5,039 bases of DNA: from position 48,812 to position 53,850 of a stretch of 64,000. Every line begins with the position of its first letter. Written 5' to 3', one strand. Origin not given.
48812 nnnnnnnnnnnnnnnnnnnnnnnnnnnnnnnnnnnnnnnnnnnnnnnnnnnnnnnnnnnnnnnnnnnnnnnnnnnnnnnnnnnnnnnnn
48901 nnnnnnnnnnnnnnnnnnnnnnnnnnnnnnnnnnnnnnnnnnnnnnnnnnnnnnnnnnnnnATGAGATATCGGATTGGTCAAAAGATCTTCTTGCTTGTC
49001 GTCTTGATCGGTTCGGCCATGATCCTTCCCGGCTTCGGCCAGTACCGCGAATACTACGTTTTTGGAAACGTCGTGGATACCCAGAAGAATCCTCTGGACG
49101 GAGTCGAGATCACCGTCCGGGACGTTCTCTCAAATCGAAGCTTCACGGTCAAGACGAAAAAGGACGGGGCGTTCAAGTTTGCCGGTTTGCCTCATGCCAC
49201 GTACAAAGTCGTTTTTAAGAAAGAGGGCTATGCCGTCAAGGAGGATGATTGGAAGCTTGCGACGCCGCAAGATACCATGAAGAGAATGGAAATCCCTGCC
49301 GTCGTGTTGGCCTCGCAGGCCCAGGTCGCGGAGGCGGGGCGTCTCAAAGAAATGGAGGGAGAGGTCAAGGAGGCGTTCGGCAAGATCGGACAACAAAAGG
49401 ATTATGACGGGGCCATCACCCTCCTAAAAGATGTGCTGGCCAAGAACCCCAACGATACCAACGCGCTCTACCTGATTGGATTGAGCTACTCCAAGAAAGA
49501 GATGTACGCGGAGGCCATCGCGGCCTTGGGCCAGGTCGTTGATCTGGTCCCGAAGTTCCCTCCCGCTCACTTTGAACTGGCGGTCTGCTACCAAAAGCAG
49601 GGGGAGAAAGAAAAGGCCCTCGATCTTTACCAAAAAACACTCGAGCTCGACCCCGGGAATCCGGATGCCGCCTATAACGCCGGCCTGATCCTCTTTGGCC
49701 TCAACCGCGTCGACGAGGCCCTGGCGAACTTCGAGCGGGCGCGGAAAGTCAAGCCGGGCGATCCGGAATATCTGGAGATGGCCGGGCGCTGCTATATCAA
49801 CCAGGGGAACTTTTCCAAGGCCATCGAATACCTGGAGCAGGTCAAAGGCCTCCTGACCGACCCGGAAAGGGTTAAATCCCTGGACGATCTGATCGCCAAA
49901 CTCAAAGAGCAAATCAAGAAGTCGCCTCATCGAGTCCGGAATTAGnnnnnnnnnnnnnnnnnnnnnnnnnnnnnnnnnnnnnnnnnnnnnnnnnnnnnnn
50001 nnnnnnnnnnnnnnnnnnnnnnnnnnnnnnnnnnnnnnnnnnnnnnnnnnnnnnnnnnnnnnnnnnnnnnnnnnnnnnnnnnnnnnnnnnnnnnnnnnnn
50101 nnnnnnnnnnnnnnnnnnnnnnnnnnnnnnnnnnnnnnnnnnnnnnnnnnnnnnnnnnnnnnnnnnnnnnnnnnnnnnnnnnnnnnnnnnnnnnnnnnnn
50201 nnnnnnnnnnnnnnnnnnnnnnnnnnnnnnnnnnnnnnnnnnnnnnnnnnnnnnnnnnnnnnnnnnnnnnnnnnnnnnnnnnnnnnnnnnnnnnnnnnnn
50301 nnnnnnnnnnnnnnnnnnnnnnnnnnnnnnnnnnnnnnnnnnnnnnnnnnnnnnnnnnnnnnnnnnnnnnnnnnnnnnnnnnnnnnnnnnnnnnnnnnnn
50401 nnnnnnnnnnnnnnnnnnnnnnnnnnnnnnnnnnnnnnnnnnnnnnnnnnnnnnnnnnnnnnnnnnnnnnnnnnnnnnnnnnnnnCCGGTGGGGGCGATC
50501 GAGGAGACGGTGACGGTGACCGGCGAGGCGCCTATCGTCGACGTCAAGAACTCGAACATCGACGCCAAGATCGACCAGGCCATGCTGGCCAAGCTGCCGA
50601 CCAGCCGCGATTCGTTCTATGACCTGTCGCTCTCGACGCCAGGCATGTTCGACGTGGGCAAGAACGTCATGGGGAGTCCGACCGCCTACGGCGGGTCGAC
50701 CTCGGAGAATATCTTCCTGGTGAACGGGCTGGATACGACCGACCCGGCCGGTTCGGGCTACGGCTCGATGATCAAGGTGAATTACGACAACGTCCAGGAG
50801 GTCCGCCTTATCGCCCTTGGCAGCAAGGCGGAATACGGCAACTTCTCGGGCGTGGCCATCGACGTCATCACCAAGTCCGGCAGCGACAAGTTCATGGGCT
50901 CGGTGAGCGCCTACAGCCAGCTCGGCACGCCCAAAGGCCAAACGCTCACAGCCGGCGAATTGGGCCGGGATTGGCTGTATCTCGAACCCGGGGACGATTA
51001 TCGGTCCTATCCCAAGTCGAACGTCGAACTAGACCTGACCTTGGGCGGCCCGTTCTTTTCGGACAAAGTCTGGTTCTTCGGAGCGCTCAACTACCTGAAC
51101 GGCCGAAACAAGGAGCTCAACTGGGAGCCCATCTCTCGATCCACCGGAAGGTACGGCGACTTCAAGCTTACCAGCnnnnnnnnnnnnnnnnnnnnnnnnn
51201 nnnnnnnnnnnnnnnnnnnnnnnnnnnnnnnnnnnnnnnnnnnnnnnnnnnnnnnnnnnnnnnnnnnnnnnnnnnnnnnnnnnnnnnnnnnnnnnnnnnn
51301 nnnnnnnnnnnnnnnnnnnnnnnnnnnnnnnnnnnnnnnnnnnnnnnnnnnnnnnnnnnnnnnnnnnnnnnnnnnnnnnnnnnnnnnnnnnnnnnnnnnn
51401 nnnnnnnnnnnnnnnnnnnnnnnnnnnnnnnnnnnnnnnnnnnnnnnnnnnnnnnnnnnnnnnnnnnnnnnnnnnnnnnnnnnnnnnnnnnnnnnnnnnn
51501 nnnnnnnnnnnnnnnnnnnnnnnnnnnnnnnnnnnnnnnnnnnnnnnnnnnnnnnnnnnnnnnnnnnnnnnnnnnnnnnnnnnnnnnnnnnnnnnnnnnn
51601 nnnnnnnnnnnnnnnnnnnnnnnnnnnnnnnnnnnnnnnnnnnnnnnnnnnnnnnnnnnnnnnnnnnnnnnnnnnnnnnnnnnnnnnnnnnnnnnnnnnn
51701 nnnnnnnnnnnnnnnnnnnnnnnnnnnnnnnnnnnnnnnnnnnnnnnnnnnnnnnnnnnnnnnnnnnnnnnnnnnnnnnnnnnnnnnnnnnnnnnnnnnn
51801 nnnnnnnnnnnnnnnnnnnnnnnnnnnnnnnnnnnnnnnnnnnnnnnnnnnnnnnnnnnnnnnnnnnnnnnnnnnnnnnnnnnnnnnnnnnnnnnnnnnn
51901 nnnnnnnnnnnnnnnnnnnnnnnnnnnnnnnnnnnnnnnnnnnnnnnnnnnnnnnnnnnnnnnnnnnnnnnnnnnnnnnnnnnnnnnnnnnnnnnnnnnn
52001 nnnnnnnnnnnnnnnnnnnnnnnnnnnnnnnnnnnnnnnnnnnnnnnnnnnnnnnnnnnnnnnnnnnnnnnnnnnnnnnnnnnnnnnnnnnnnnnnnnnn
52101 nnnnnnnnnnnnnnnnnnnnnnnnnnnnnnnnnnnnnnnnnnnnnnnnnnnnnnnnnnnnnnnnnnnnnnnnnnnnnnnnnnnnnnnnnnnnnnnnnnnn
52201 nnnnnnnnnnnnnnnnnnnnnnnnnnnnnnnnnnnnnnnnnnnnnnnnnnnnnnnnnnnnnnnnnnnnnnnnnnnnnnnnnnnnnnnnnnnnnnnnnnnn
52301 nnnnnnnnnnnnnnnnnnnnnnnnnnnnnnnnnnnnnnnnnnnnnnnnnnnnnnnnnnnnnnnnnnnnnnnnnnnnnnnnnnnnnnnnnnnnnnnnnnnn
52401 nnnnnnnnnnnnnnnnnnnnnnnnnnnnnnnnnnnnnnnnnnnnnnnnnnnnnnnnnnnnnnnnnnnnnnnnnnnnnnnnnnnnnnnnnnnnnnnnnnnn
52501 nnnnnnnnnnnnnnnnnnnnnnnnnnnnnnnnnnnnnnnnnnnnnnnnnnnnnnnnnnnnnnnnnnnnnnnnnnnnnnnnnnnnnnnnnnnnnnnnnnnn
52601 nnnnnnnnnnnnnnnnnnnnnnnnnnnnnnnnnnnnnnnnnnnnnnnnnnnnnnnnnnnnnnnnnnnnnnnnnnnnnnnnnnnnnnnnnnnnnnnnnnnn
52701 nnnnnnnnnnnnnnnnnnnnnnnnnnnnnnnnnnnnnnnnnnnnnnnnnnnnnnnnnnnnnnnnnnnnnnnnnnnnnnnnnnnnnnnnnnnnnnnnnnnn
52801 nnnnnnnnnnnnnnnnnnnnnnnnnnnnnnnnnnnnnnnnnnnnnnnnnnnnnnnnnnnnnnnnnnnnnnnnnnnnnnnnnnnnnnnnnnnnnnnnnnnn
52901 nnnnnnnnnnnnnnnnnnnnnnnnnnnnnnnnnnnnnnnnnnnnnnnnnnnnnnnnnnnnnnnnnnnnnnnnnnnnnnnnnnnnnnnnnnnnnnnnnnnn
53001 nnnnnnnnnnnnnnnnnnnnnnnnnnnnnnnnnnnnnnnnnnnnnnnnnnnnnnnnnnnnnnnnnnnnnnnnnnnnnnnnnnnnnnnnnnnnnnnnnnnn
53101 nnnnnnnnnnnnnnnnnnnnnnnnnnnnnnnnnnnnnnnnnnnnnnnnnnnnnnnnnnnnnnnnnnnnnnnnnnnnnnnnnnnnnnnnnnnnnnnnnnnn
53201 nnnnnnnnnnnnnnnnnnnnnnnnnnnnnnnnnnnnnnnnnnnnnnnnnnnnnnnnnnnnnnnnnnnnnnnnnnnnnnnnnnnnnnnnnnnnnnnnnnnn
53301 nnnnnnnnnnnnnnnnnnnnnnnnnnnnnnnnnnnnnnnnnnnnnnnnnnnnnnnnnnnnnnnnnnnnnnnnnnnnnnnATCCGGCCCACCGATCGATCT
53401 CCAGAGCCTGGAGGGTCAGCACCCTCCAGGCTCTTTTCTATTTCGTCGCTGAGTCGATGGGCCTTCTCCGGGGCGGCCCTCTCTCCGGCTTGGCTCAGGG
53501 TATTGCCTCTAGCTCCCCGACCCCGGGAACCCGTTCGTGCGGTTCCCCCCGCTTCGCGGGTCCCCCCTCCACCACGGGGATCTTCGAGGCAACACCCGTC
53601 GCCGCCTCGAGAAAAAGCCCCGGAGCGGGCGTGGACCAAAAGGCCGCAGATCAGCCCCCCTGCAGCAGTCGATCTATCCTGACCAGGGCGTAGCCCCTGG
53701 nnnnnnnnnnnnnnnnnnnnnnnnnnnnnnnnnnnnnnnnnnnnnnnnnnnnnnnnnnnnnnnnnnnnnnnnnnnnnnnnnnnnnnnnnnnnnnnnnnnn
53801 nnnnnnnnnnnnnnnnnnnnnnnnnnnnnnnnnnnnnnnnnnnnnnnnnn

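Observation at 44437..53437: Self-contained lower-GC envelope cassette: GWxTD-TPR, sulfatase-like-TPR, beta-sandwich-TPR, Oar-type TonB receptor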

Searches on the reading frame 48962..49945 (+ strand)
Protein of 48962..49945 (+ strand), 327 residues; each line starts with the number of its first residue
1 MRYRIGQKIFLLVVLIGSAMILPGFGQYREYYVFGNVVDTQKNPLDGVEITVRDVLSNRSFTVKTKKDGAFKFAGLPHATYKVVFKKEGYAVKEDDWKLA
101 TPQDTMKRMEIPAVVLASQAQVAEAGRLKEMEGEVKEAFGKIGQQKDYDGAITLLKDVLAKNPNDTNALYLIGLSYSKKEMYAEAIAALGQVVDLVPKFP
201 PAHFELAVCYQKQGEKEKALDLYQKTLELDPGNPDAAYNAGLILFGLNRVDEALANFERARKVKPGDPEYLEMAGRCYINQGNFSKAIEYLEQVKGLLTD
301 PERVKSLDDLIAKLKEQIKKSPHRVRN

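Call 4: search_protein_families(library=pfam, proteins=[window:48962-49945:+], max_evalue=0.01)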
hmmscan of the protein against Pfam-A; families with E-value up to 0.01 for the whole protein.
window:48962-49945:+ (327 aa): 35 families (the best 25 are shown)
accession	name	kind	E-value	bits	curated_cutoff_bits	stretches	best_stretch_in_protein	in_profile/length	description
PF07719.23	TPR_2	-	7.1e-31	104.2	27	4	201-233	2-34/34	Tetratricopeptide repeat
PF00515.34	TPR_1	-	9.8e-29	98.4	27.8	3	201-233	2-34/34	Tetratricopeptide repeat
PF14559.12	TPR_19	-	5e-28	97.7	25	4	218-271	9-62/68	Tetratricopeptide repeat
PF13432.12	TPR_16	-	1.8e-23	83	32.7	3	170-234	1-65/65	Tetratricopeptide repeat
PF13174.12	TPR_6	-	7.5e-22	76.9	26.3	2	202-232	2-32/33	Tetratricopeptide repeat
PF13414.12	TPR_11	-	4.3e-21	74.8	26.8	3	212-246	6-40/42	TPR repeat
PF13431.12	TPR_17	-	4.5e-21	73.7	24.4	3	222-254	1-33/34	Tetratricopeptide repeat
PF13181.12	TPR_8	-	1e-20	72.5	25.7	3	269-294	2-27/34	Tetratricopeptide repeat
PF12895.13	ANAPC3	-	3e-20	72.7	27.2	3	181-259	4-81/82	Anaphase-promoting complex, cyclosome, subunit 3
PF13428.12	TPR_14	-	2.7e-18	65.1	23.5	2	202-240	3-41/44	Tetratricopeptide repeat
PF13176.12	TPR_7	-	3.2e-18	64.6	27.9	2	202-234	1-35/36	Tetratricopeptide repeat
PF13424.12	TPR_12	-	1.4e-15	57.6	30.1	2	236-294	5-71/77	Tetratricopeptide repeat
PF13371.12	TPR_9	-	4.7e-14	52.6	35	3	209-268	4-63/73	Tetratricopeptide repeat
PF13620.12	CarboxypepD_reg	-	4.8e-12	46.5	32.3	1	33-104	2-74/82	Carboxypeptidase regulatory-like domain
PF23914.1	TPR_CcmH_CycH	-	1.9e-11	44.5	42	2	141-198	96-153/158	Cytochrome c-type biogenesis protein H TPR domain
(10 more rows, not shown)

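Call 10: search_protein_families(library=ncbifam, proteins=[window:48962-49945:+], max_evalue=0.001)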
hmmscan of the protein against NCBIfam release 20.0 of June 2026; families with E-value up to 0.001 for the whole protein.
window:48962-49945:+ (327 aa): 34 families (the best 25 are shown)
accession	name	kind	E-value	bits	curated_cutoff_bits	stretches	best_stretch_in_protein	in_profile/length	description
NF040959.1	MamA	equivalog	3.9e-23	82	200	2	144-230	117-203/204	magnetosome protein MamA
TIGR02917.1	PEP_TPR_lipo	equivalog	1e-20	73.3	312.2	1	144-297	239-392/899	XrtA/PEP-CTERM system TPR-repeat protein PrsT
TIGR02521.1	type_IV_pilW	equivalog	1.8e-19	70.3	154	1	172-311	37-176/234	type IV pilus biogenesis/stability protein PilW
TIGR02552.1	LcrH_SycD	equivalog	5.8e-16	58.5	104.8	2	136-234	23-120/136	SycD/LcrH family type III secretion system chaperone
NF047558.1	TPR_END_plus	domain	4.2e-15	55.4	32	1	202-238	1-37/56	TPR end-of-group domain-containing protein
NF033762.1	social_mot_Tgl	equivalog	1.7e-14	53.8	225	1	203-294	34-126/252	social motility TPR repeat lipoprotein Tgl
TIGR00540.1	TPR_hemY_coli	hypoth_equivalog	8.1e-14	51.2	142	1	130-225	291-384/385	heme biosynthesis-associated TPR protein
TIGR02795.1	tol_pal_ybgF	equivalog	1.3e-13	51.6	90.1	1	138-227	8-103/119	tol-pal system protein YbgF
NF047371.1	FlcA_CTERM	equivalog_domain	6.9e-12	44.6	300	1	210-302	449-541/646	periplasmic flagellar collar protein FlcA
NF053607.1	CHU_0125_OmpA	equivalog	3.7e-10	39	620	1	144-228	31-115/639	CHU_0125 family OmpA-like outer membrane integrity protein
NF052415.1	T3SS_chap_SctY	equivalog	6.2e-09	36.3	70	1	144-228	18-105/106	type III secretion apparatus assembly chaperone SctY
TIGR03939.1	PGA_TPR_OMP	equivalog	1.3e-08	33.5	366.65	1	147-319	34-202/800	poly-beta-1,6 N-acetyl-D-glucosamine export porin PgaA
NF033920.0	C39_PA2778_fam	equivalog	1.9e-08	34.1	150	1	134-230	158-254/255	PA2778 family cysteine peptidase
NF002725.1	PRK02603.1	equivalog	3.5e-08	33.6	143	1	204-245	76-117/173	photosystem I assembly protein Ycf3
NF033758.1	gliding_GltE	equivalog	1.4e-07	30.9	225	1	145-262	269-385/411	adventurous gliding motility TPR repeat lipoprotein GltE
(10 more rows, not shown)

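Call 69: search_solved_structures(query=window:48962-49942:+, max_evalue=0.000001)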
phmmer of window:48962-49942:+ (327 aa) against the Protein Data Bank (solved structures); distinct sequences matched with E-value up to 0.000001: 93 (the best 60 are shown).
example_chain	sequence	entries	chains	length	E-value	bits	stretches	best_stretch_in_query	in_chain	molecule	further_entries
9qhb_A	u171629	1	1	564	4.8e-72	246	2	195-291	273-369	Engineered tetratricopeptide repeat protein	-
9qhc_A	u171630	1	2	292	6.5e-38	133.9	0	202-241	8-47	Engineered tetratricopeptide repeat protein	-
8bu0_A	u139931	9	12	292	8.3e-38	133.5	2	209-292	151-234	Consensus tetratricopeptide repeat protein | Crystal structure of an 8-repeat consensus TPR superhelix with Zinc. | Monomer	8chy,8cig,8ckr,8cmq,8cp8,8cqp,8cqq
7obi_A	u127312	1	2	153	8.4e-24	87.5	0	206-242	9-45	CTPR-rv4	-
7yea_A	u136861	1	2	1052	1.8e-21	79.8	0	161-290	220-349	UDP-N-acetylglucosamine--peptide N-acetylglucosaminyltransferase 110 kDa subunit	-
7ntf_A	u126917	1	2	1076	1.8e-21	79.8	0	162-289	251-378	Isoform 1 of UDP-N-acetylglucosamine--peptide N-acetylglucosaminyltransferase 110 kDa subu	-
7yeh_B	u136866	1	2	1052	1.8e-21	79.8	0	161-290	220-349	UDP-N-acetylglucosamine--peptide N-acetylglucosaminyltransferase 110 kDa subunit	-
1w3b_A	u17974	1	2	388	2.3e-19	73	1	161-290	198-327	UDP-N-ACETYLGLUCOSAMINE--PEPTIDE N-ACETYLGLUCOSAMINYLTRANSFERASE 110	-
2fo7_A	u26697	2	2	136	5.1e-19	71.8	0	209-265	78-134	SYNTHETIC CONSENSUS TPR PROTEIN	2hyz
8ch0_A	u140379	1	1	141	6e-19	71.6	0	209-265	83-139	Consensus tetratricopeptide repeat protein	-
6eou_A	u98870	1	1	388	6.1e-19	71.6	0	162-290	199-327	UDP-N-acetylglucosamine--peptide N-acetylglucosaminyltransferase 110 kDa subunit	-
9gzg_A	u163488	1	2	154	7.7e-19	71.2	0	204-241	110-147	Engineered CTPR protein with glutamic acids for conductivity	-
7y4i_A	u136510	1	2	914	1.8e-18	70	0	145-301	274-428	Probable UDP-N-acetylglucosamine--peptide N-acetylglucosaminyltransferase SPINDLY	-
8dtf_A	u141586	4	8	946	2.6e-18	69.5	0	142-301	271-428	Probable UDP-N-acetylglucosamine--peptide N-acetylglucosaminyltransferase SPINDLY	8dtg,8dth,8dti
1na0_A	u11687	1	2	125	9.2e-18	67.7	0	202-242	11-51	designed protein CTPR3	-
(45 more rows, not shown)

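Call 87: search_protein_families(library=padloc, proteins=[window:48962-49942:+], max_evalue=0.001)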
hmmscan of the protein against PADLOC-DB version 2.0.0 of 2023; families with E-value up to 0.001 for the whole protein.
window:48962-49942:+ (327 aa): 1 family
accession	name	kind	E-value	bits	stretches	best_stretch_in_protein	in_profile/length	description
PDLC01172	TPR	-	2.5e-07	27.9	1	203-295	222-321/448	TPR repeats containing protein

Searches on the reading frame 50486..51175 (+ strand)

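Call 70: search_protein_families(library=pfam, proteins=[window:50486-51175:+], max_evalue=10)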
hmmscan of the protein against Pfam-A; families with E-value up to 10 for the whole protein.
window:50486-51175:+ (230 aa): 1 family
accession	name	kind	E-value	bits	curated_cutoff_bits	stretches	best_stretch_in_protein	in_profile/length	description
PF08813.17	Phage_tail_3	-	0.093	12.8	24.2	1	70-110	14-59/165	Phage tail tube protein, TTP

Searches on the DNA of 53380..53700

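Call 80: search_rna_families(source=window, start=53380, end=53700, threshold=evalue, max_evalue=1)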
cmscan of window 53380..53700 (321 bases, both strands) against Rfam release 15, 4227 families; matches with E-value up to 1: 3.
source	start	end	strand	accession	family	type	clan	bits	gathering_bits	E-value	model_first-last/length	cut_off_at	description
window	53403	53434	+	RF03766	mir-3155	Gene; miRNA;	-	22.9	70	0.017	8-45/56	no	mir-3155 microRNA precursor family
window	53403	53434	-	RF03766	mir-3155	Gene; miRNA;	-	21.6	70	0.039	8-45/56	no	mir-3155 microRNA precursor family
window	53385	53462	-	RF03619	mir-5729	Gene; miRNA;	-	17.4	41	0.78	1-79/79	no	mir-5729 microRNA precursor family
